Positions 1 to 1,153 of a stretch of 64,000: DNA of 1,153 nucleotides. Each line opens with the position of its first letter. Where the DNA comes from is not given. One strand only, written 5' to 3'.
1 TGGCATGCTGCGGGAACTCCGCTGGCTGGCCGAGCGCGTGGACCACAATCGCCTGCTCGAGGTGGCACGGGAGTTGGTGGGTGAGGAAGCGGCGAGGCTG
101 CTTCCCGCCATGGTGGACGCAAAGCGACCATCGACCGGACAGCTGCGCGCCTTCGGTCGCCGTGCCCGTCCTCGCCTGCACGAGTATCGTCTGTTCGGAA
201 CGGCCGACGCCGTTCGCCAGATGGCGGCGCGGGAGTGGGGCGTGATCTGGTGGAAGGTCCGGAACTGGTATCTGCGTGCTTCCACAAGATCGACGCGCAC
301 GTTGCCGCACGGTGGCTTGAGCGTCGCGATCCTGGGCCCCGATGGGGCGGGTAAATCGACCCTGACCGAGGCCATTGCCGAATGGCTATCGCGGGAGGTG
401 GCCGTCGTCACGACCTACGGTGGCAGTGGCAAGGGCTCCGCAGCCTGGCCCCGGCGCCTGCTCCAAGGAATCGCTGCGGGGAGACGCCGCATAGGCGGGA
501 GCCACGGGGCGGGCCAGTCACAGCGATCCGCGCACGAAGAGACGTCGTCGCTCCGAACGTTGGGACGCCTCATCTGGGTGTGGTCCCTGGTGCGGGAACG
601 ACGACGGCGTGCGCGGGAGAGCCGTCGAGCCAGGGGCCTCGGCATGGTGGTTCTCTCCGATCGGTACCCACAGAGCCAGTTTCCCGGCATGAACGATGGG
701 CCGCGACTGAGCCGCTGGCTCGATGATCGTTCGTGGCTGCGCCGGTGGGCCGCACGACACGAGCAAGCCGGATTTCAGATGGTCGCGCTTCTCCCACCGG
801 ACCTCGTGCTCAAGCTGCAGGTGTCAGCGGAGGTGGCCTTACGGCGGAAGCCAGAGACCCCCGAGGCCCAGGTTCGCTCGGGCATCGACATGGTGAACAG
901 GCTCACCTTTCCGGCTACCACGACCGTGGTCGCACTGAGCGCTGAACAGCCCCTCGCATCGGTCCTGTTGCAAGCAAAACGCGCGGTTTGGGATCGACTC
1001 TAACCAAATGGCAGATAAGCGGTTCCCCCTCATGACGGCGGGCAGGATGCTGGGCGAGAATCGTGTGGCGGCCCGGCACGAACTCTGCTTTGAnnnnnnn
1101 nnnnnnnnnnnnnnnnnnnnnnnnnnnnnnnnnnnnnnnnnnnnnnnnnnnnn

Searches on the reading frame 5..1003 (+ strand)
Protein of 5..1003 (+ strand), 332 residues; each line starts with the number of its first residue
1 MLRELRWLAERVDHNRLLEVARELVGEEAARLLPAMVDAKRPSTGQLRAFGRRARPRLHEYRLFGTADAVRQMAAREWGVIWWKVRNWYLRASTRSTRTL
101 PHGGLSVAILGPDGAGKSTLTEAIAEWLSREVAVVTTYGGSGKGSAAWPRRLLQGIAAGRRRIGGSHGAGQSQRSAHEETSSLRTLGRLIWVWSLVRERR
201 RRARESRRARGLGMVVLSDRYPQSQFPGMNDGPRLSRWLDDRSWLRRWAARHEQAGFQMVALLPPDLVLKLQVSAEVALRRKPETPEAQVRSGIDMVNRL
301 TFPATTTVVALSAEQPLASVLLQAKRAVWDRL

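Call 26: search_protein_families(library=pfam, proteins=[window:5-1003:+], max_evalue=0.001)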
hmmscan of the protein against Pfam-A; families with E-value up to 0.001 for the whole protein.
window:5-1003:+ (332 aa): 2 families
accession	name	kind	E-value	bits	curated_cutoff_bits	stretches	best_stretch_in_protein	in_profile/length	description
PF13555.12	AAA_29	-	8.5e-05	22.7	27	1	84-127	5-45/61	P-loop containing region of AAA domain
PF02223.23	Thymidylate_kin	-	0.00032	20.9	27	0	111-137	3-30/185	Thymidylate kinase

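Call 62: search_protein_families(library=ncbifam, proteins=[window:5-1003:+], max_evalue=0.001)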
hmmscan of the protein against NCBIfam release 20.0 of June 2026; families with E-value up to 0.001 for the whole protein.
window:5-1003:+ (332 aa): 6 families
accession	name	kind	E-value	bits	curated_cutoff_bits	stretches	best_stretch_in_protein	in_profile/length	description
TIGR00041.1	DTMP_kinase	equivalog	5e-05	23.1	83.25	0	107-137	7-38/196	dTMP kinase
NF003661.0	PRK05291.1-3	equivalog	0.00019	20.9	380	1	102-141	214-250/448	tRNA uridine-5-carboxymethylaminomethyl(34) synthesis GTPase MnmE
NF006746.0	PRK09270.1-5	subfamily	0.00063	18.7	250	0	105-132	22-49/210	nucleoside/nucleotide kinase family protein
NF010068.0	PRK13548.1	equivalog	0.00069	18.8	261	0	104-134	31-61/261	heme ABC transporter ATP-binding protein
NF008039.0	PRK10771.1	equivalog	0.00071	19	298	0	104-133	25-54/234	thiamine ABC transporter ATP-binding protein ThiQ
TIGR03873.1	F420-0_ABC_ATP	hypoth_equivalog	0.00091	18.5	372.4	0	98-141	22-64/256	putative F420-0 ABC transporter ATP-binding protein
